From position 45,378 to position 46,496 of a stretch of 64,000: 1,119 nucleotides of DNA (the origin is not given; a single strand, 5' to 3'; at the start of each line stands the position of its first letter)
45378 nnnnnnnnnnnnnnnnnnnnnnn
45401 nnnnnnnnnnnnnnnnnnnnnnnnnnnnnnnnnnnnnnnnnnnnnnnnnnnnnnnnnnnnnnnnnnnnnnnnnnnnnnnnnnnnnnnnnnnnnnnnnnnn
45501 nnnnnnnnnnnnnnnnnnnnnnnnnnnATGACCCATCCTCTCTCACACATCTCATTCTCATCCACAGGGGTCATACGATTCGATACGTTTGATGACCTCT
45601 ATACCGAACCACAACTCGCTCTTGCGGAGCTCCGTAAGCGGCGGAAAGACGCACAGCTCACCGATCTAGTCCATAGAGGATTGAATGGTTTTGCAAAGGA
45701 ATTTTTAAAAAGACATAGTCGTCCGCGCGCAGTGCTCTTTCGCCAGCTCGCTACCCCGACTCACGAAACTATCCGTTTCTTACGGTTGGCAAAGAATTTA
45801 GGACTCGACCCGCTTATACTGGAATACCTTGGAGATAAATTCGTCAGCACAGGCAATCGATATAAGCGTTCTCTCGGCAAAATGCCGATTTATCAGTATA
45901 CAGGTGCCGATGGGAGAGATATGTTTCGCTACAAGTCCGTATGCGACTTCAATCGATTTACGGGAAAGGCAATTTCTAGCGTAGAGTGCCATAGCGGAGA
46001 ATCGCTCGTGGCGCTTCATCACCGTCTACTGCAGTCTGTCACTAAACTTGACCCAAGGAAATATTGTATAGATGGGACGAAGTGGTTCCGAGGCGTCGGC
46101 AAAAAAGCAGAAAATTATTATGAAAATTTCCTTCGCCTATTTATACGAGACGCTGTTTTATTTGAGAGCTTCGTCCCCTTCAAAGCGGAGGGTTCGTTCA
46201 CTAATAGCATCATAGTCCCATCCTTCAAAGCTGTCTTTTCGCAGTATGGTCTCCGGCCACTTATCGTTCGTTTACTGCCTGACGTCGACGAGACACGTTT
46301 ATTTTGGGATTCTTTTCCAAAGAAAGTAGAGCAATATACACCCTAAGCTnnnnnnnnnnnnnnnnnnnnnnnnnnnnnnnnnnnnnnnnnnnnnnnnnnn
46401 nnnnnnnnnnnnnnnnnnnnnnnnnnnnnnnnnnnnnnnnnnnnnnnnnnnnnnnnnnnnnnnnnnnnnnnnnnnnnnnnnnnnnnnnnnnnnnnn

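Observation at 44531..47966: Lower-GC four-gene cassette: membrane protein, secreted 10-Cys mini-protein, unknown 272-aa protein, orphan multi-TM histidine kinase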

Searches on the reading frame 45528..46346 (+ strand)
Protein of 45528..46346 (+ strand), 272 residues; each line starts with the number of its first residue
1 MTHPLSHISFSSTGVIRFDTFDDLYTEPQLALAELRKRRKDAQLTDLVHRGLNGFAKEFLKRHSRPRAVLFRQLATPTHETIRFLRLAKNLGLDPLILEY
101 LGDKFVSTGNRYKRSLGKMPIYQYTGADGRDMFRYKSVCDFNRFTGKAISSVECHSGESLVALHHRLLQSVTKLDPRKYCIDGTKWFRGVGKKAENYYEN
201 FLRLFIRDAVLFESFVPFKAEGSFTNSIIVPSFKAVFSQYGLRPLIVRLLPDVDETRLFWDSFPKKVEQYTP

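Call 4: search_protein_families(library=pfam, proteins=[window:45528-46346:+], max_evalue=0.1)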
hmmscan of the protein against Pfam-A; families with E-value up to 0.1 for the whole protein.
window:45528-46346:+ (272 aa): 0 families

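Call 8: find_encoding_contigs(protein=window:45528-46346:+, flank=6000, max_places=6)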
Protein window:45528-46346:+ (272 aa): 5 contigs read that carry it; 4 places shown.
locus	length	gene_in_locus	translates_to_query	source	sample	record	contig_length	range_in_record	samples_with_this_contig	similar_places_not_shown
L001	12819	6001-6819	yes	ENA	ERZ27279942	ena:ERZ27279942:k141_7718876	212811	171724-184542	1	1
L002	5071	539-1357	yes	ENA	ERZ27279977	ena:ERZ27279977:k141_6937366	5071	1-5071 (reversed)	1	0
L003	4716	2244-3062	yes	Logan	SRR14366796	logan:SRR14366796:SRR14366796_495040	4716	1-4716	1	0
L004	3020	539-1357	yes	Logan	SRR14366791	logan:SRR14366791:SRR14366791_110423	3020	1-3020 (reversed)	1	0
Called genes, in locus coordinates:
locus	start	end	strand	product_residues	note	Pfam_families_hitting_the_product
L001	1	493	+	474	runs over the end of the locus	PF01425:Amidase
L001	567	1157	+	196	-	-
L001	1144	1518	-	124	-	-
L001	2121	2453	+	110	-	-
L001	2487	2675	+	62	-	-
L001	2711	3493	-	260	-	-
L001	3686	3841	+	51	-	-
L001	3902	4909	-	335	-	PF00389:2-Hacid_dh, PF02826:2-Hacid_dh_C, PF03446:NAD_binding_2 (weak)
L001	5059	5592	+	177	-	-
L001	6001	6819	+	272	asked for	-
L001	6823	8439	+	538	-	PF02518:HATPase_c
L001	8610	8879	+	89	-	-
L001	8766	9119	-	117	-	PF01050:MannoseP_isomer, PF07883:Cupin_2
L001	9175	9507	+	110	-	-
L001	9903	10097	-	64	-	-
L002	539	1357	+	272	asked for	-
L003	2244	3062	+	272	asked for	-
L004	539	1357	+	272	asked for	-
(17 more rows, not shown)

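Call 9: find_homologous_proteins(query=window:45528-46343:+)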
Query window:45528-46343:+ (272 aa): 109 proteins with E <= 0.001 among 1470 candidates.
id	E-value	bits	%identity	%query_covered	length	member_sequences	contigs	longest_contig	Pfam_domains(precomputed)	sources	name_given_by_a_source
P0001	7.6e-182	621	100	100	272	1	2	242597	-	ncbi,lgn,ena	-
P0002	3.4e-128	445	72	96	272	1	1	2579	-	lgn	-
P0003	2.9e-120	419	67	98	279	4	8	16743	-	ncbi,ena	-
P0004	4.1e-103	362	58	99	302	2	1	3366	-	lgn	-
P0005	2.5e-101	357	59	96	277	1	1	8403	-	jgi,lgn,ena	-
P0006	5.6e-101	356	58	97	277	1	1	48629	-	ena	-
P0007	1.6e-100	354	57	99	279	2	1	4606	-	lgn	-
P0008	2.0e-100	354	57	95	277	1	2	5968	-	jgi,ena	-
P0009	9.0e-100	352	57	96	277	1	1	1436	-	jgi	jgi:hypothetical protein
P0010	3.1e-99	350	57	96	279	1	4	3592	-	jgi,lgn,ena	-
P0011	8.0e-99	348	58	96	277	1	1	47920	-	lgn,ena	-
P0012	3.3e-98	346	56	99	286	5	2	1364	-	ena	-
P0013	6.9e-98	345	56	96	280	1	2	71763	-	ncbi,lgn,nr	ncbi:MAG: hypothetical protein NTU85_02250 [Candidatus Kaiserbacteria bacterium]|nr:hypothetical pro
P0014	1.5e-97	344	56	97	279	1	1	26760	-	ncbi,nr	ncbi:hypothetical protein HY412_02420 [Candidatus Kaiserbacteria bacterium]|nr:hypothetical protein 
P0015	1.9e-97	344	56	96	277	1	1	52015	-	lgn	-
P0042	4.0e-90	320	54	93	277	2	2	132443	-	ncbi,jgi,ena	-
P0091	4.2e-58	215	40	99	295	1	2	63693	-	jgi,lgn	jgi:hypothetical protein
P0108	2.7e-20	91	32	92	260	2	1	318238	-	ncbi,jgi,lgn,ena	ncbi:MAG: hypothetical protein WC120_02455 [Parcubacteria group bacterium]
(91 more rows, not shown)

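Call 12: search_solved_structures(query=A1, max_evalue=10)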
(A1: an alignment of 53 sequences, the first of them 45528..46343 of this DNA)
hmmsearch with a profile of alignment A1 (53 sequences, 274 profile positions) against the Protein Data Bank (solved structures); distinct sequences matched with E-value up to 10: 2.
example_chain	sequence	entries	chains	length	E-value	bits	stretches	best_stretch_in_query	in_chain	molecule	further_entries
2v1y_A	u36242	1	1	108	0.38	13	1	151-194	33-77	PHOSPHATIDYLINOSITOL-4,5-BISPHOSPHATE 3-KINASE CATALYTIC SUBUNIT ALPHA ISOFORM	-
2jlp_A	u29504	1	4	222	1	11.6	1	15-79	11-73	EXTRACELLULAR SUPEROXIDE DISMUTASE (CU-ZN)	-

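Call 15: find_related_loci(query=A2, collection=genome_contigs, flank=6000)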
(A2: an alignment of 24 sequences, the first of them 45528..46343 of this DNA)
Query A2 (272 aa) in genome_contigs; peptide patterns used: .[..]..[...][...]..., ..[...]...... (x = any residue, [..] = any of these).
94 stretches matched a pattern; 21 encode a relative of the query (tblastn E <= 1e-3); 21 distinct loci.
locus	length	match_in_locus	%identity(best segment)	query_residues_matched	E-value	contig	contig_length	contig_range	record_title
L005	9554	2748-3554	55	2-270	4e-105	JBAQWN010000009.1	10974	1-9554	MAG: Minisyncoccia bacterium isolate MFD03290_ilm_asm_bin3 k127_128901, whole genome shotgun sequence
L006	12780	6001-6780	56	11-270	2e-104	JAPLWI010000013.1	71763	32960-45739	MAG: Candidatus Kaiserbacteria bacterium isolate LacPavin_0920_WC90_MAG_48_13 LacPavin_0920_WC90_scaffold_295519, whole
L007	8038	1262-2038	58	11-270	2e-103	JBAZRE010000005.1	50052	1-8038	MAG: Candidatus Paceibacterota bacterium isolate SO_2017_GW1_140 NODE_3461_length_50052_cov_1.450936_OW334_2017, whole g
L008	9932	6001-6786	55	7-270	4e-103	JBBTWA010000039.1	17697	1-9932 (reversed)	MAG: Patescibacteria group bacterium isolate H43-bin063_1 H43_bin063_1_000000000039, whole genome shotgun sequence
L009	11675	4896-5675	56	11-270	3e-101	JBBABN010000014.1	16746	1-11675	MAG: Candidatus Paceibacterota bacterium isolate SO_2017_LW1_21 NODE_2693_length_16746_cov_1.085926_LW64-88_2017, whole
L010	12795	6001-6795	55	6-270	6e-102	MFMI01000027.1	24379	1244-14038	MAG: Candidatus Kaiserbacteria bacterium RIFCSPLOWO2_02_FULL_54_13 rifcsplowo2_02_scaffold_6746, whole genome shotgun se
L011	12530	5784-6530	55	22-270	6e-93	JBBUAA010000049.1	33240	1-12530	MAG: Patescibacteria group bacterium isolate H52-bin072_1 H52_bin072_1_000000000049, whole genome shotgun sequence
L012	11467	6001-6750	52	19-268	9e-88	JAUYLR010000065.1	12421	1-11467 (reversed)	MAG: bacterium isolate C24_metabat.bin.43 C24_k141_921973, whole genome shotgun sequence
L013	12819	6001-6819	48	2-270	1e-87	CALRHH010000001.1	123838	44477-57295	MAG: Candidatus Nomurabacteria bacterium isolate Ike-100m-40 genome assembly, contig: Ike-100-c45, whole genome shotgun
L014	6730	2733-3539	52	1-269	3e-87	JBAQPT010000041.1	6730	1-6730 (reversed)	MAG: Minisyncoccia bacterium isolate MFD03286_ilm_asm_bin13 k127_30226, whole genome shotgun sequence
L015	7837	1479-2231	51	19-269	2e-84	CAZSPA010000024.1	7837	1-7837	MAG TPA_asm: uncultured Candidatus Saccharibacteria bacterium isolate SRP269290_co2_317 genome assembly, contig: NODE_12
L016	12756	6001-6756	50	19-270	1e-85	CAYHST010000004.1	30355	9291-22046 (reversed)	MAG TPA_asm: uncultured Candidatus Saccharibacteria bacterium isolate ERP119705_co14_305 genome assembly, contig: NODE_1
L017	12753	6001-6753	47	21-272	2e-77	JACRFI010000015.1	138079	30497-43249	MAG: Candidatus Kaiserbacteria bacterium isolate NC_groundwater_1721_Pr3_B-0.1um_51_76 SR-2_scaffold_141_1913966, whole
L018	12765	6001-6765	42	6-268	8e-63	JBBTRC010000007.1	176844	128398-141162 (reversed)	MAG: Patescibacteria group bacterium isolate H41-bin044_1 H41_bin044_1_000000000007, whole genome shotgun sequence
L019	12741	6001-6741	40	24-272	2e-43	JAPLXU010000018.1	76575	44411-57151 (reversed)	MAG: Candidatus Nomurabacteria bacterium isolate LacPavin_0419_WC70L_MAG_39_11 LacPavin_0419_WC70L_scaffold_152083, whol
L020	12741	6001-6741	37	24-272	6e-41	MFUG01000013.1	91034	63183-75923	MAG: Candidatus Nomurabacteria bacterium RIFCSPHIGHO2_02_FULL_42_19 rifcsphigho2_02_scaffold_562, whole genome shotgun s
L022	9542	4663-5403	33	18-268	9e-40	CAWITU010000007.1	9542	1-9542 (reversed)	MAG: uncultured bacterium isolate MFD01223.bin.2.44 genome assembly, contig: contig_60972, whole genome shotgun sequence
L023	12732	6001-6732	36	21-264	4e-36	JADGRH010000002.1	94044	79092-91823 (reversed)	MAG: Candidatus Paceibacterota bacterium isolate Chersky_89 k127_15618601, whole genome shotgun sequence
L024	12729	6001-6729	34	20-264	6e-35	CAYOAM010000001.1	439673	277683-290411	MAG TPA_asm: uncultured Candidatus Saccharibacteria bacterium isolate SRP150892_co1_176 genome assembly, contig: NODE_5_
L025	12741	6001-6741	39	24-272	7e-43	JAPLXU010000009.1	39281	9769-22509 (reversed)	MAG: Candidatus Nomurabacteria bacterium isolate LacPavin_0419_WC70L_MAG_39_11 LacPavin_0419_WC70L_scaffold_533280, whol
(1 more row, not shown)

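Call 19: search_protein_families(library=ncbifam, proteins=[window:45528-46346:+], max_evalue=1)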
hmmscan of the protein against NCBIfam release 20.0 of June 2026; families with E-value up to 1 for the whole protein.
window:45528-46346:+ (272 aa): 0 families

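Call 20: predict_structure(alignment_id=A1)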
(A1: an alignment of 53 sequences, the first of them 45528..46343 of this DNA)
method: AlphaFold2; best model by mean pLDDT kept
length: 272 residues; sequences in the alignment: 53
mean_pLDDT: 90.9   pTM: 0.88
mean pLDDT of the five models: 90.9, 90.3, 90.0, 88.6, 88.0
residues with pLDDT >= 90: 210; 70-90: 43; 50-70: 11; < 50: 8
segments of 3 or more residues with pLDDT < 50: 1-6
pLDDT, mean of each block of 10 residues (from residue 1): 46 57 95 97 94 80 89 98 98 97 92 96 96 97 96 97 98 97 92 90 96 87 91 97 98 90 97 82
secondary structure, 60 per line:
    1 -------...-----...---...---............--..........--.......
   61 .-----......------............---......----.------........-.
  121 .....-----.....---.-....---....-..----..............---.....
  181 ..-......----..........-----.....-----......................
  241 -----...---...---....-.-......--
elements in order: E8-10 E16-18 H28-39 H42-51 H54-61 E67-72 H79-90 E94-99 H111-118 E120-125 E131-135 H141-144 H160-172 H176-179 E180-182 H184-189 H194-203 E209-213 H219-240 E246-248 H258-261 H265-270

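Call 26: find_encoding_contigs(protein=P0042, flank=10000, max_places=2)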
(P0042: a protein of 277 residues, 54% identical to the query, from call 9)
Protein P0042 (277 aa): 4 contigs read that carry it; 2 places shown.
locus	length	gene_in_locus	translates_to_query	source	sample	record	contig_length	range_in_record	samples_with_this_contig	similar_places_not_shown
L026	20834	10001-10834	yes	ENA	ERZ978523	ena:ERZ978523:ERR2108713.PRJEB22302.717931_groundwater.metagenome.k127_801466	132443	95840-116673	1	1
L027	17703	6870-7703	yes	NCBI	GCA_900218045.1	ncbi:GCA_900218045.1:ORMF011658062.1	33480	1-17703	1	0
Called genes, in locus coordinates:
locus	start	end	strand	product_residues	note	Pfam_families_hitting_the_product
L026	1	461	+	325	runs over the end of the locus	PF01193:RNA_pol_L, PF01000:RNA_pol_A_bac, PF03118:RNA_pol_A_CTD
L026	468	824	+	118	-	PF01196:Ribosomal_L17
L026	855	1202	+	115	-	PF00572:Ribosomal_L13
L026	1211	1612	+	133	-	PF00380:Ribosomal_S9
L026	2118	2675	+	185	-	PF01025:GrpE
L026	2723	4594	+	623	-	PF00012:HSP70, PF06723:MreB_Mbl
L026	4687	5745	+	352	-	-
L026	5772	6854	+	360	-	PF00226:DnaJ, PF01556:DnaJ_C, PF00684:DnaJ_CXXCXGXG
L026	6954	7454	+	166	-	-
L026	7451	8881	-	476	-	-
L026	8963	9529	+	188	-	-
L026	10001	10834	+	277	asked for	-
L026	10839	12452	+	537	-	PF02518:HATPase_c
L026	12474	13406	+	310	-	PF00579:tRNA-synt_1b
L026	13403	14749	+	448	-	PF01336:tRNA_anti-codon, PF00152:tRNA-synt_2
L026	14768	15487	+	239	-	PF02616:SMC_ScpA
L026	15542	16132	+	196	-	PF04079:SMC_ScpB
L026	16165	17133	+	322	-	PF00768:Peptidase_S11, PF13354:Beta-lactamase2 (weak)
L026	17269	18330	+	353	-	PF00953:Glycos_transf_4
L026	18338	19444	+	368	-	PF01098:FTSW_RODA_SPOVE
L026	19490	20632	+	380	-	PF03033:Glyco_transf_28, PF04101:Glyco_tran_28_C, PF06722:EryCIII-like_C (weak)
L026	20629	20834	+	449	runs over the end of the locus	PF00749:tRNA-synt_1c, PF19269:Anticodon_2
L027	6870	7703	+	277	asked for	-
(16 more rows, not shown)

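Call 27: find_encoding_contigs(protein=P0108, flank=10000, max_places=2)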
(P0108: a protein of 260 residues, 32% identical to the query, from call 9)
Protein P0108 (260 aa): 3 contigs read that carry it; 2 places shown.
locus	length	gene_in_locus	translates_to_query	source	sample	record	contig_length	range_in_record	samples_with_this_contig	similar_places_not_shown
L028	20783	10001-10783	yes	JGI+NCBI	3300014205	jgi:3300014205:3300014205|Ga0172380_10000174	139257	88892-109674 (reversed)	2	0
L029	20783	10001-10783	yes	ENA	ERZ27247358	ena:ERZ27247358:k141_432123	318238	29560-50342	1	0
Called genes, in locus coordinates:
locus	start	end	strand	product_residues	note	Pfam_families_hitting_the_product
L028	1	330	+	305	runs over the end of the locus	PF00892:EamA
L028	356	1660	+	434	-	PF02843:GARS_C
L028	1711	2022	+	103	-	PF21956:DUF6922 (weak)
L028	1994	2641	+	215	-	PF08843:AbiEii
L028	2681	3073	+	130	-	PF00293:NUDIX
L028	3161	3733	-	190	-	PF00293:NUDIX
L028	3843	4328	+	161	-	-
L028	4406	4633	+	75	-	-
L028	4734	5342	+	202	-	-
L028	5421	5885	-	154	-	PF00293:NUDIX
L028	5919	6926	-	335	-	-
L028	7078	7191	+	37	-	-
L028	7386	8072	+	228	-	-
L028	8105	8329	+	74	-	-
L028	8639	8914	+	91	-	-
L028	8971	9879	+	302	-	-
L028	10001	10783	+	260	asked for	-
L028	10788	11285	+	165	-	PF00856:SET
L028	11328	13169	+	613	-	PF00512:HisKA, PF02518:HATPase_c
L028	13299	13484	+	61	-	-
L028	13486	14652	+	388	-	PF13439:Glyco_transf_4, PF00534:Glycos_transf_1, PF13692:Glyco_trans_1_4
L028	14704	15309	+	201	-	-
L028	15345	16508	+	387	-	PF13439:Glyco_transf_4, PF13579:Glyco_trans_4_4 (weak), PF20706:GT4-conflict, PF00534:Glycos_transf_1, PF13692:Glyco_trans_1_4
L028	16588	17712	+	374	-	PF13439:Glyco_transf_4 (weak), PF00534:Glycos_transf_1, PF13692:Glyco_trans_1_4, PF20706:GT4-conflict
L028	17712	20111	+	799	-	PF13196:DUF4012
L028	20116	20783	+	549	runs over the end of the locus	PF03023:MurJ, PF13440:Polysacc_synt_3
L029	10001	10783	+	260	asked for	-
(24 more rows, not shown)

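Call 29: search_protein_families(library=pfam, alignment_id=A1, max_evalue=1)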
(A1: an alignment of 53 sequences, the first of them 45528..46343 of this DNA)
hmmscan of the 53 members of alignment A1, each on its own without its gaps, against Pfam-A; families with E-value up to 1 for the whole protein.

A. member 1, window:45528-46343:+ (272 aa): 0 families

B. families by the number of members that match (of 53 scanned): 15 families
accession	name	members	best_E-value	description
PF00834.25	Ribul_P_3_epim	2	0.013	Ribulose-phosphate 3 epimerase family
PF21815.4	PAS_PdeA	2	0.039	PdeA-like PAS domain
PF07173.17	GRDP-like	1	0.026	Glycine-rich domain-containing protein-like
PF18765.7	Polbeta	1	0.064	Polymerase beta, Nucleotidyltransferase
PF01480.22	PWI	1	0.12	PWI domain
PF07491.16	PPI_Ypi1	1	0.13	Protein phosphatase inhibitor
PF21656.2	DUF6859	1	0.14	Domain of unknown function (DUF6859)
PF06875.16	PRF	1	0.15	Plethodontid receptivity factor PRF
PF21065.3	Reovirus_L2_MT1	1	0.23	Reovirus core-spike protein lambda-2 (L2), methyltransferase-1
PF07626.16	PSD3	1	0.23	Protein of unknown function (DUF1587)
PF03166.19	MH2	1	0.24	MH2 domain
PF18016.8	SAM_3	1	0.25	SAM domain (Sterile alpha motif)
PF17741.6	DUF5578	1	0.26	Family of unknown function (DUF5578)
PF21899.1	Tal_Pri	1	0.26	Tarsal-less (Tal)/polished rice (Pri) peptide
PF03887.19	YfbU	1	0.27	YfbU domain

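Call 34: search_protein_representatives(alignment_id=A1)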
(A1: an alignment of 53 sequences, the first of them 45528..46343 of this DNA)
Query: 53 sequences, 274 profile positions. Proteins with E-value up to 0.001 (for the whole library): 957; up to 1e-10: 794; up to 1e-30: 533. The best 150 are listed.
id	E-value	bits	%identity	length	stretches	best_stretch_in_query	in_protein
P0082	1.9e-97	342.0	-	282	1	17-272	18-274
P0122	3.7e-94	331.2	-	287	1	19-273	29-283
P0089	2.1e-93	328.8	-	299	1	13-271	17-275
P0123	8.3e-88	310.4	-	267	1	18-273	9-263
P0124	1.2e-83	296.7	-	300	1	12-269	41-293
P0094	4.2e-83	295.0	-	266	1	20-273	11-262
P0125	3.1e-82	292.1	-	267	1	20-273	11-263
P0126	1.5e-80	286.6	-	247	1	22-272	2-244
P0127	1.6e-79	283.2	-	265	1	17-272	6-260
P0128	2.2e-79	282.8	-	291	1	15-271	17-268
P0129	3.5e-79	282.1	-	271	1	18-273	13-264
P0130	5.1e-78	278.3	-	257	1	21-269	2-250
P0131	8.2e-78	277.6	-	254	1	20-268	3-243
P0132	3.9e-77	275.4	-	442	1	15-272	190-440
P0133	3.8e-76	272.1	-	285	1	9-272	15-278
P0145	3.0e-73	262.6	-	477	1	14-272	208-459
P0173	5.2e-70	252.0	-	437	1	12-272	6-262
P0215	4.4e-67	242.4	-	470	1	17-272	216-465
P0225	2.3e-66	240.0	-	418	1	24-272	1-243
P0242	6.6e-65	235.3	-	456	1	18-269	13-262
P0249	1.3e-64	234.3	-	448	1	13-273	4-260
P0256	3.0e-64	233.1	-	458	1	21-271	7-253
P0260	7.3e-64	231.9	-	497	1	21-272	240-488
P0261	9.6e-64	231.5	-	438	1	15-273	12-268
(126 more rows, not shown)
